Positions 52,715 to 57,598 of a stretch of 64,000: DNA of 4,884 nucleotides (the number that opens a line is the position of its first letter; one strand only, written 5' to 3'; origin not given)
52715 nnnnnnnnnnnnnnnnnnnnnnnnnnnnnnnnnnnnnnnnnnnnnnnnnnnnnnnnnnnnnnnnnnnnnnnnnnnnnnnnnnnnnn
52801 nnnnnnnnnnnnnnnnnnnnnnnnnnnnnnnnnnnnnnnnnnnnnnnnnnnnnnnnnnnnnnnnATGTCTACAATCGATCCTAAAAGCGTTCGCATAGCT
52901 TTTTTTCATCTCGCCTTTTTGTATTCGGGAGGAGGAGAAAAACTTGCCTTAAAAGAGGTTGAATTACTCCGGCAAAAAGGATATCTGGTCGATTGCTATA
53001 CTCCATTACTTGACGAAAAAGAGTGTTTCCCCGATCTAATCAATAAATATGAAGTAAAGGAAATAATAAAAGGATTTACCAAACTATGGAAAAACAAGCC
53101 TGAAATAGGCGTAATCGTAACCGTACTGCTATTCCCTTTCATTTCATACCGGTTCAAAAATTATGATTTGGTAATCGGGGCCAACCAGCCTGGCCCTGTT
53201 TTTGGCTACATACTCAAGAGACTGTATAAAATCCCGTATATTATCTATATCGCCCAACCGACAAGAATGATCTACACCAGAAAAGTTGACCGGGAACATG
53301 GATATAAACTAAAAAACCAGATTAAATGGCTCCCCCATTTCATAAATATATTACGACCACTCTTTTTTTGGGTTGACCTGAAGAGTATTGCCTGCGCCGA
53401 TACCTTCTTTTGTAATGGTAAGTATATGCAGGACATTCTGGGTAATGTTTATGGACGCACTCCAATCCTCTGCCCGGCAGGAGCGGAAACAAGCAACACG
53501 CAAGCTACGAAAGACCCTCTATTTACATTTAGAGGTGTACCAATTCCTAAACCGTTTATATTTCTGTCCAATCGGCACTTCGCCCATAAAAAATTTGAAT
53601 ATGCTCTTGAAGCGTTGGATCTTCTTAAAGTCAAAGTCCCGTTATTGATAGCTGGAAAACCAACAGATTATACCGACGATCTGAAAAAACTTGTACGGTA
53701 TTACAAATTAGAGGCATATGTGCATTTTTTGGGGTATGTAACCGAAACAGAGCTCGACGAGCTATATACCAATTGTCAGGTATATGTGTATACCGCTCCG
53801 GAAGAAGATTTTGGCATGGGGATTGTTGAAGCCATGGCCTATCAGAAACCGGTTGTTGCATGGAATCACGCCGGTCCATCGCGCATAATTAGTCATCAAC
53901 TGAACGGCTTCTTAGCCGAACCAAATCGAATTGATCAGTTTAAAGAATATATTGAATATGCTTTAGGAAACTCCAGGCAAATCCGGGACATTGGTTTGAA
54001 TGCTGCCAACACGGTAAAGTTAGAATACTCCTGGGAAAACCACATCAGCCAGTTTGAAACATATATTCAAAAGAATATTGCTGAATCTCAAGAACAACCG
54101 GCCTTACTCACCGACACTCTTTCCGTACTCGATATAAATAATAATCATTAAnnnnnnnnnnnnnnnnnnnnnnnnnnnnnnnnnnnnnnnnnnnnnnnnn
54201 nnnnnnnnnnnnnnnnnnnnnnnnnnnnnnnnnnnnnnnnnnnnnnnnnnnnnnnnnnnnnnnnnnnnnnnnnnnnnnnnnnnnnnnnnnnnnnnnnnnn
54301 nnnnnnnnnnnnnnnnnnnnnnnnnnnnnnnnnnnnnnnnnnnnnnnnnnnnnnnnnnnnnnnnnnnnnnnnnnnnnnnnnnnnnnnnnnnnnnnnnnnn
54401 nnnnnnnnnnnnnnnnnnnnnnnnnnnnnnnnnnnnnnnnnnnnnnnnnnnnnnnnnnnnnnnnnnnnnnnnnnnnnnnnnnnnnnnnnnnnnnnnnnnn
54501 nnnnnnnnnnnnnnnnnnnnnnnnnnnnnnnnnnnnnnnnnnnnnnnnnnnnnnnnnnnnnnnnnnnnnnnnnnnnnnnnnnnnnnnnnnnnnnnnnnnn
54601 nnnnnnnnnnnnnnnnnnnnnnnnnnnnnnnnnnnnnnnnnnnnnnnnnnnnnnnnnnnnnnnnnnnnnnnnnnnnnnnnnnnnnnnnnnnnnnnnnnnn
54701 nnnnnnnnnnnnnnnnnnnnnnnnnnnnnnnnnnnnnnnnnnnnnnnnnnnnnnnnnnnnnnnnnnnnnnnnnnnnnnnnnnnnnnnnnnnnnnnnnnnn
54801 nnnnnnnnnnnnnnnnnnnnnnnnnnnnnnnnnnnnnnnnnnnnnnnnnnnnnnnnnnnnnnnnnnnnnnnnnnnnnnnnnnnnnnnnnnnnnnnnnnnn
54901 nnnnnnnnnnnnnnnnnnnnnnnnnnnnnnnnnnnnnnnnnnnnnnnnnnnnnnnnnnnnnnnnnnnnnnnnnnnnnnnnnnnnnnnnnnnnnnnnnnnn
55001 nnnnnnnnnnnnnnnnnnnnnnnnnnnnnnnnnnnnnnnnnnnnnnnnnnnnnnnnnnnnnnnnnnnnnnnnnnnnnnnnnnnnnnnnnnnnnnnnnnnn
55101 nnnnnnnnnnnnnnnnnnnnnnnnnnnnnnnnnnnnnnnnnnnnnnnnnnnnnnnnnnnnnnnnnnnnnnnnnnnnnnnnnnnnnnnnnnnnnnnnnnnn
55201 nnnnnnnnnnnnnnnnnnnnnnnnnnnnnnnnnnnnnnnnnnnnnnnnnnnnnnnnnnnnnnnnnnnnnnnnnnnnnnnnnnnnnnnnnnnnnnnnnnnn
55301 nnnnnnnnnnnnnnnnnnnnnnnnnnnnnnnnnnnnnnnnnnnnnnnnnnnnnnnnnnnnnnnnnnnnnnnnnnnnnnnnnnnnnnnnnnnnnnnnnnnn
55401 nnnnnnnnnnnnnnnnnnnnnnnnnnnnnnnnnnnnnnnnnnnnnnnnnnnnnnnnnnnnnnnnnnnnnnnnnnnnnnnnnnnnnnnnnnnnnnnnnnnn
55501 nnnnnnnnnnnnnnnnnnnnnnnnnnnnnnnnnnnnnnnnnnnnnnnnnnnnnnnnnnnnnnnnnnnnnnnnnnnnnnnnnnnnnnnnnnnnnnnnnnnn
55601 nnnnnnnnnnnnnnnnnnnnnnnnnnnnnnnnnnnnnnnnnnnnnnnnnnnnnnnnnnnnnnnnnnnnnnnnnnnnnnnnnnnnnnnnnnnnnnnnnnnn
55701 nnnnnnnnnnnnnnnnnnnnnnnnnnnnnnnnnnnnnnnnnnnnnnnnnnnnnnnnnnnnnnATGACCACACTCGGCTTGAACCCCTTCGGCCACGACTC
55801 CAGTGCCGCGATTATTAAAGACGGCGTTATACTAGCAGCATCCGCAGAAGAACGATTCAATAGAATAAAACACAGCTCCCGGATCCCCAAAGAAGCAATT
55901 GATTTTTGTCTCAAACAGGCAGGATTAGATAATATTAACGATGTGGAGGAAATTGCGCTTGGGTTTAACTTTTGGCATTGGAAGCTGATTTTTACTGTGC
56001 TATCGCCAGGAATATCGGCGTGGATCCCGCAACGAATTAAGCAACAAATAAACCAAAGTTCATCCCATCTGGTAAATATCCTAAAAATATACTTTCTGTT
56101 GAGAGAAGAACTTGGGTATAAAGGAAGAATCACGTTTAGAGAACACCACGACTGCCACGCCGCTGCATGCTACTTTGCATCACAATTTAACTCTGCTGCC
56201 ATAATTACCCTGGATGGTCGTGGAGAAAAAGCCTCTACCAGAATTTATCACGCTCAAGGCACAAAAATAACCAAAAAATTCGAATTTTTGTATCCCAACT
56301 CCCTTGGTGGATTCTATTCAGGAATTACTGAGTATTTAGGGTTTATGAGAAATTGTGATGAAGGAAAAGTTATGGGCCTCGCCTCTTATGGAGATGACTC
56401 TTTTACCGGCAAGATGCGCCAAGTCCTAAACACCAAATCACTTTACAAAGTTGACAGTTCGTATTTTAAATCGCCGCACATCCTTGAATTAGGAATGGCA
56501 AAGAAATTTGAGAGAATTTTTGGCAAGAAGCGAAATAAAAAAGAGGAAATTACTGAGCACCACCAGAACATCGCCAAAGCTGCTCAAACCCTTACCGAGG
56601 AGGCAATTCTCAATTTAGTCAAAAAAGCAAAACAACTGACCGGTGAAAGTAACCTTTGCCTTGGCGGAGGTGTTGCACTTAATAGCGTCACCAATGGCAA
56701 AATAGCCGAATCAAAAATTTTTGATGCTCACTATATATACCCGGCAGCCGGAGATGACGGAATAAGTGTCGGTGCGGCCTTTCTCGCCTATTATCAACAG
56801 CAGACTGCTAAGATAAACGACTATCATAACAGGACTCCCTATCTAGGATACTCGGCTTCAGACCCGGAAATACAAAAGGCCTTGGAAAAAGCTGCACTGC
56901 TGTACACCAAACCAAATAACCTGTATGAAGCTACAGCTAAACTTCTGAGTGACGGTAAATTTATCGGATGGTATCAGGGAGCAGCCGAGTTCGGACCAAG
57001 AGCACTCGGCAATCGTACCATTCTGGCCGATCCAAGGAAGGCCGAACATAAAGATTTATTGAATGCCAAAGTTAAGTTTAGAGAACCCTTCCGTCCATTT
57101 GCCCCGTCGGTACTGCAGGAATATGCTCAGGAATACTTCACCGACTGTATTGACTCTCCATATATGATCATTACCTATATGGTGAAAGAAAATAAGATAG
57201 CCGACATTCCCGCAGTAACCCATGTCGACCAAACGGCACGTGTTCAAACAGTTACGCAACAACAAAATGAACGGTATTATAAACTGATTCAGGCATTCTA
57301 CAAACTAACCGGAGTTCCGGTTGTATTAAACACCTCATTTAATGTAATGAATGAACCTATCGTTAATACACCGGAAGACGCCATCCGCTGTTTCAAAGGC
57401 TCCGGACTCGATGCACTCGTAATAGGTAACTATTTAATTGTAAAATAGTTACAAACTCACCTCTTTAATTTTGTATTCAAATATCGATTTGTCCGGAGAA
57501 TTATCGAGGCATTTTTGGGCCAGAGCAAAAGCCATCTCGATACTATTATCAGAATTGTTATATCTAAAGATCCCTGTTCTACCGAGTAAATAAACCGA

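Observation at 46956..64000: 17-kb envelope glycan / glycoconjugate locus extending beyond the window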

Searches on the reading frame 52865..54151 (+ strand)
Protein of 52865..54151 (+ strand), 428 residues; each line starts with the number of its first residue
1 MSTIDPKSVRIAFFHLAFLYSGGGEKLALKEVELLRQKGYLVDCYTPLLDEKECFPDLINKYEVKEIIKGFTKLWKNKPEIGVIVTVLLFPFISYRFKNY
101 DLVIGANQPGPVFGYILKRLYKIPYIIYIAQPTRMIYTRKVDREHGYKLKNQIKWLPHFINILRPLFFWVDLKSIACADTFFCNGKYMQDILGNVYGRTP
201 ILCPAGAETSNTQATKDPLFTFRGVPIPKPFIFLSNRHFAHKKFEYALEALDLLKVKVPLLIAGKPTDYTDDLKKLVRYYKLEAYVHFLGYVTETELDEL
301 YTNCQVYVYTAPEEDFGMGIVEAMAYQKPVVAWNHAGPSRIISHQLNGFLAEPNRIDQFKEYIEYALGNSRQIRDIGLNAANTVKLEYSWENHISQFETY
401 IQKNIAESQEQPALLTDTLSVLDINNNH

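Call 5: search_protein_families(library=pfam, proteins=[window:52865-54151:+], max_evalue=0.01)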
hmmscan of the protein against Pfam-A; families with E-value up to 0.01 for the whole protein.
window:52865-54151:+ (428 aa): 5 families
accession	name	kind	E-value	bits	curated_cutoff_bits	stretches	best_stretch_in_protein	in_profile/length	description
PF00534.26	Glycos_transf_1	-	3.7e-32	111.7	26.4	1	228-380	14-169/172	Glycosyl transferases group 1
PF13692.12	Glyco_trans_1_4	-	2.2e-24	86.8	27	1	231-367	4-140/142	Glycosyl transferases group 1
PF20706.3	GT4-conflict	-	5.9e-05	22.6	26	1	241-353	211-331/385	Family 4 Glycosyltransferase in conflict systems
PF13439.12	Glyco_transf_4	-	7.9e-05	23.2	28.5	1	22-199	2-155/170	Glycosyltransferase Family 4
PF13524.12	Glyco_trans_1_2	-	0.0084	16.5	25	0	248-398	6-143/144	Glycosyl transferase-like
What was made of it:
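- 52865..54151 (+): GT4b, a GT-B glycosyltransferase. Core gene; its orthologue sits directly upstream of PMT2 in distant relatives. PF00534 at E 3.7e-32 (call 5).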

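Call 26: search_protein_families(library=ncbifam, proteins=[window:52865-54151:+], max_evalue=0.001)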
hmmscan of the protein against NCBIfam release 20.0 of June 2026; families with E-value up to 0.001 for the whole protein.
window:52865-54151:+ (428 aa): 30 families (the best 25 are shown)
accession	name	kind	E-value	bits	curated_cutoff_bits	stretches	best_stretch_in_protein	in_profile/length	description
NF041876.1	EPS_EpsE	equivalog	3.9e-17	62.6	400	1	240-390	225-382/389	exopolysaccharide biosynthesis GT4 family glycosyltransferase EpsE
TIGR03999.1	thiol_BshA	equivalog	2.3e-16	59.7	273.7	1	256-403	228-372/375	N-acetyl-alpha-D-glucosaminyl L-malate synthase BshA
NF047880.1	glyco_SdgA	exception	1.3e-15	57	800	1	238-389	324-475/488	serine-aspartate repeat adhesin O-glycosyltransferase SdgA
NF038295.1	EPS_HpsP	equivalog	2.9e-14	52.9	550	1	201-396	179-379/388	hormogonium polysaccharide biosynthesis glycosyltransferase HpsP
NF046085.1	XrtY_assoc_Gly1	equivalog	1.1e-13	50.9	400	1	231-399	212-379/387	XrtY-associated glycosyltransferase XYAG1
TIGR02472.1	sucr_P_syn_N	equivalog_domain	2.4e-13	49.7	576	1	305-399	342-436/439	sucrose-phosphate synthase, putative, glycosyltransferase domain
NF041010.1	glycosy_Agl16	equivalog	7.1e-13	48.1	575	1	229-397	179-344/352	glycosylation protein Agl16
NF047881.1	glyco_SdgB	exception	8.5e-13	47.8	800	1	252-401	344-493/496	serine-aspartate repeat adhesin O-glycosyltransferase SdgB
TIGR02149.1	glgA_Coryne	subfamily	1.9e-11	43.7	302.4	1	224-393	199-379/391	glycogen synthase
NF038255.1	exopoly_VpsD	equivalog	4.1e-11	42.4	300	1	241-332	215-311/381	VpsD family glycosyltransferase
TIGR04047.1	MSMEG_0565_glyc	hypoth_equivalog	1e-10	41.2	259.85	1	267-393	239-363/373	MSMEG_0565 family glycosyltransferase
TIGR03088.1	stp2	hypoth_equivalog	1.4e-10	40.8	409.05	1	254-401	226-370/374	TIGR03088 family PEP-CTERM/XrtA system glycosyltransferase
TIGR02470.1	sucr_synth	equivalog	2.3e-10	39.3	810.4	1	273-397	608-741/784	sucrose synthase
NF012028.0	PRK15484.1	subfamily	1.1e-09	37.9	618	1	267-403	242-377/380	lipopolysaccharide N-acetylglucosaminyltransferase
TIGR04063.1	stp3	hypoth_equivalog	3.4e-09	36.1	442.05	1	254-400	241-391/397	TIGR04063 family PEP-CTERM/XrtA system glycosyltransferase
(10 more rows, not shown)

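Call 59: search_solved_structures(query=window:52865-54151:+, max_evalue=0.000001)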
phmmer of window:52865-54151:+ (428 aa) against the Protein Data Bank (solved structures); distinct sequences matched with E-value up to 0.000001: 12.
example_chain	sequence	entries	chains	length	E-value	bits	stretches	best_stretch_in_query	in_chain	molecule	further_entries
2f9f_A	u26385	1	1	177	2.5e-12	49.6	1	233-353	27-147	first mannosyl transferase (wbaZ-1)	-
4xso_B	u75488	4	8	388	3.9e-10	42.4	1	267-381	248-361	Alr3699 protein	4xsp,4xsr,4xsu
5i45_A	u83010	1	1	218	5.5e-09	38.6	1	265-399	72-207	Glycosyl transferases group 1 family protein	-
7ec7_A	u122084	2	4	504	6.6e-09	38.4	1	259-402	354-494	Glycosyl transferase, group 1 family protein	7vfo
7ec3_A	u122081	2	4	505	6.6e-09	38.4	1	259-402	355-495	Glycosyl transferase, group 1 family protein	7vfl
7ec1_A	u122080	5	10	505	6.6e-09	38.4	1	259-402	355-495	Glycosyl transferase, group 1 family protein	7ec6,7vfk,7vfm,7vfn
7mi0_A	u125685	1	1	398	3.3e-08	36.1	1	225-367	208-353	Glycosyltransferase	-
4x7m_A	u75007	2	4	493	1.9e-07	33.5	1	262-395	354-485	TarM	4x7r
4x6l_A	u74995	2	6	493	2e-07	33.5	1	262-395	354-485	TarM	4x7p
4wac_A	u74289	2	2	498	2e-07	33.5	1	262-395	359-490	Glycosyl transferase, group 1 family protein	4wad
6kih_A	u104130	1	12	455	3.1e-07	32.9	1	224-397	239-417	Tll1590 protein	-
5d00_A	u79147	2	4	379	6.3e-07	31.9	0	255-399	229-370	N-acetyl-alpha-D-glucosaminyl L-malate synthase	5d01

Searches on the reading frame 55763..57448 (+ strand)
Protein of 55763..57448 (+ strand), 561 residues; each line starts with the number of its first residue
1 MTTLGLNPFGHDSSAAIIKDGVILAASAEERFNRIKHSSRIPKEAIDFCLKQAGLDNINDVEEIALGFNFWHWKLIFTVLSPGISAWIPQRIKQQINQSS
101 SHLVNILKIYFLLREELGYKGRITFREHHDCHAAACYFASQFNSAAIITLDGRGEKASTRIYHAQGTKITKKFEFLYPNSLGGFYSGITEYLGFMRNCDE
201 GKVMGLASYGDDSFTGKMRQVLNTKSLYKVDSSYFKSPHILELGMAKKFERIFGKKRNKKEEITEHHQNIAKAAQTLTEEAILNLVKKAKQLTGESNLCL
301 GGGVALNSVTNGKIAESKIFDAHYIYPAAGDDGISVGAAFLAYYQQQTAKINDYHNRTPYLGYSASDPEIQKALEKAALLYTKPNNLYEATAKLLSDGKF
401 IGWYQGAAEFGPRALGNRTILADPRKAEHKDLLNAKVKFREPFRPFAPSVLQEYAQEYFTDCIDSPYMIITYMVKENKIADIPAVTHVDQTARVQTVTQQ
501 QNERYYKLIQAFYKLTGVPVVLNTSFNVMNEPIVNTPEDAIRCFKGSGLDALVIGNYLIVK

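Call 5: search_protein_families(library=pfam, proteins=[window:55763-57448:+], max_evalue=0.01)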
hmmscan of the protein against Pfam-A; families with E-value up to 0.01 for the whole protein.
window:55763-57448:+ (561 aa): 3 families
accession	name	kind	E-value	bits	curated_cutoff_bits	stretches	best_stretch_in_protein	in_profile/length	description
PF16861.10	Carbam_trans_C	-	8.6e-74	247.2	27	1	392-561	1-170/170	Carbamoyltransferase C-terminus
PF02543.21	Carbam_trans_N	-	1.5e-59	202.6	24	1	4-339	3-345/346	Carbamoyltransferase N-terminus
PF22521.2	HypF_C_2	-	0.0025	18.1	27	1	264-337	163-240/241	Carbamoyltransferase, Kae1-like Domain, second subdomain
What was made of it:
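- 55763..57448 (+): O-carbamoyltransferase of the NodU/CmcH/TobZ type. Soluble. Accessory gene. PF02543 plus PF16861 (call 5).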

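Call 11: find_encoding_contigs(protein=window:55763-57448:+, flank=10000, max_places=6)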
Protein window:55763-57448:+ (561 aa): 3 contigs read that carry it; 2 places shown.
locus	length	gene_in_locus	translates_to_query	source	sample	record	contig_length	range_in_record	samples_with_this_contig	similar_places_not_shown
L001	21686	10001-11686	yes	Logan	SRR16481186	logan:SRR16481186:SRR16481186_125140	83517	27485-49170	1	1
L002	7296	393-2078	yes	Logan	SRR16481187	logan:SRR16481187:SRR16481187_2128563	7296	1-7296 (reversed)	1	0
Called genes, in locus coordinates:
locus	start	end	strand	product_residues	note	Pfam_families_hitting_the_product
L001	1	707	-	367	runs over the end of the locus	PF09587:PGA_cap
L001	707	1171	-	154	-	-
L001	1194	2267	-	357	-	PF13439:Glyco_transf_4 (weak), PF00534:Glycos_transf_1, PF13692:Glyco_trans_1_4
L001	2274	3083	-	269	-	PF13489:Methyltransf_23, PF01209:Ubie_methyltran, PF07021:MetW (weak), PF13649:Methyltransf_25, PF13847:Methyltransf_31, PF08241:Methyltransf_11, PF08242:Methyltransf_12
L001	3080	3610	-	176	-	-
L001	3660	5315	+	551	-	PF13231:PMT_2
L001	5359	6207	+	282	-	PF13489:Methyltransf_23, PF01209:Ubie_methyltran, PF02353:CMAS (weak), PF07021:MetW, PF13847:Methyltransf_31, PF08241:Methyltransf_11, PF08242:Methyltransf_12, PF13649:Methyltransf_25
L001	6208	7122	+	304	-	PF01553:Acyltransferase (faint)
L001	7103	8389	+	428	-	PF00534:Glycos_transf_1, PF13692:Glyco_trans_1_4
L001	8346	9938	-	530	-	-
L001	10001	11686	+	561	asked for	PF02543:Carbam_trans_N, PF16861:Carbam_trans_C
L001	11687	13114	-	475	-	PF00890:FAD_binding_2 (faint), PF01266:DAO (weak), PF01593:Amino_oxidase, PF13450:NAD_binding_8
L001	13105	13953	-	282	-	PF01370:Epimerase, PF02719:Polysacc_synt_2, PF04321:RmlD_sub_bind, PF16363:GDP_Man_Dehyd, PF01073:3Beta_HSD (weak), PF07993:NAD_binding_4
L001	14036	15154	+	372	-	PF13439:Glyco_transf_4, PF00534:Glycos_transf_1, PF13692:Glyco_trans_1_4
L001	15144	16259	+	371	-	PF00657:Lipase_GDSL, PF13472:Lipase_GDSL_2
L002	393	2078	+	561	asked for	PF02543:Carbam_trans_N, PF16861:Carbam_trans_C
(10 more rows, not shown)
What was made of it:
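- Extension to 66,560 on the identical contig: call 11.
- Tried and rejected: The carbamoyltransferase look-up worked and gave the extension (call 11).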

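Call 13: list_cluster_members(proteins=[P0001, window:55763-57448:+, window:46956-48029:-, window:48842-49372:-, window:58867-59763:-, window:45366-46472:-])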
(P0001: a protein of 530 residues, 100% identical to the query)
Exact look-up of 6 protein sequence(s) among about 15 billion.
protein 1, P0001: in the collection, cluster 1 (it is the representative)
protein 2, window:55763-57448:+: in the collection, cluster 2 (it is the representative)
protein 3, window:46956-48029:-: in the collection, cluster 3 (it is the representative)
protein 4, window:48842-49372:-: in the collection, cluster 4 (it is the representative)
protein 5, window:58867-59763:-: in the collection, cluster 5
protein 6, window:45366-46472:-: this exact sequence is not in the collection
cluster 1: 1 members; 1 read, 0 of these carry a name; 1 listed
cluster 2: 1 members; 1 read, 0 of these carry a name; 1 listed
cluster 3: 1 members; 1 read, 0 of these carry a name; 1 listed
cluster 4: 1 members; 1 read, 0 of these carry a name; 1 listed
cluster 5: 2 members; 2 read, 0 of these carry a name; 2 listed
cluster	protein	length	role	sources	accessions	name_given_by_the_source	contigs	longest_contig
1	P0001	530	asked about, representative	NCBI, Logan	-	-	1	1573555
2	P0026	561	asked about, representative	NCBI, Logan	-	-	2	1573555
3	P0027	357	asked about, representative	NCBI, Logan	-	-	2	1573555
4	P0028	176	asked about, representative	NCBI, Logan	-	-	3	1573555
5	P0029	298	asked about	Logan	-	-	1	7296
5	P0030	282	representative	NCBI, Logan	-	-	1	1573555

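Call 26: search_protein_families(library=ncbifam, proteins=[window:55763-57448:+], max_evalue=0.001)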
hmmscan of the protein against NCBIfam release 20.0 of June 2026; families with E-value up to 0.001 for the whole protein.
window:55763-57448:+ (561 aa): 2 families
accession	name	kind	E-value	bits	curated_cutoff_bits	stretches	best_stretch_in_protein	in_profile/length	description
NF041651.1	nodul_NodU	equivalog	2.1e-49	168.8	1000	1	10-529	9-525/556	nodulation protein NodU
TIGR00143.1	hypF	equivalog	1.2e-07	30.3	466.1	1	248-341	642-739/741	carbamoyltransferase HypF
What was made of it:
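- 55763..57448 (+): NodU equivalog score 169 against a cut-off of 1000 (call 26).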

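Call 54: search_solved_structures(query=window:55763-57448:+, max_evalue=0.001)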
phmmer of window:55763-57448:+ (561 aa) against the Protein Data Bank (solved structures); distinct sequences matched with E-value up to 0.001: 12.
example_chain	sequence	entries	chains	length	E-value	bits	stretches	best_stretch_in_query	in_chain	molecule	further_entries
7vzu_A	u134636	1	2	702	5.4e-92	312.3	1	8-558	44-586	GdmN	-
7vyj_A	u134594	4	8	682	5.5e-92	312.2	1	8-558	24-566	GdmN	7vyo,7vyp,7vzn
7vx0_A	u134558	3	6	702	6e-92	312.1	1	8-558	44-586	GdmN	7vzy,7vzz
9s2t_A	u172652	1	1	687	3.3e-90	306.4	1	9-559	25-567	Decarbamoylnovobiocin carbamoyltransferase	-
7vzq_A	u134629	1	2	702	4e-89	302.8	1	9-558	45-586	GdmN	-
7xb6_A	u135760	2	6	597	1.2e-87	298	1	9-561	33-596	Carbamoyltransferase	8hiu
3ver_A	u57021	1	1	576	1.5e-83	284.4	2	266-561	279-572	O-carbamoyltransferase TobZ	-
3vf4_A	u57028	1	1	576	4e-83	283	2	266-561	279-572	O-carbamoyltransferase TobZ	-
3vf2_A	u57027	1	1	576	5.6e-83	282.5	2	266-561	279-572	O-carbamoyltransferase TobZ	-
3vex_A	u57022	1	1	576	8.8e-83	281.9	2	266-561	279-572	O-carbamoyltransferase TobZ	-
3ven_A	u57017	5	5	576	1.1e-82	281.6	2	266-561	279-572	O-carbamoyltransferase TobZ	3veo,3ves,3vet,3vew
3vez_A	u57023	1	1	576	1.1e-82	281.6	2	266-561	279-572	O-carbamoyltransferase TobZ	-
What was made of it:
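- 55763..57448 (+): PDB relatives GdmN, NovN and TobZ at E 1e-83 to 1e-92 (call 54).
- On NodU/CmcH O-carbamoyltransferases: TobZ, GdmN and NovN at E 1e-83 to 1e-92 (call 54).
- O-carbamoyltransferase relatives: call 54. The nearest solved relatives of the carbamoyltransferase are antibiotic-tailoring enzymes: GdmN, NovN and TobZ (call 54).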
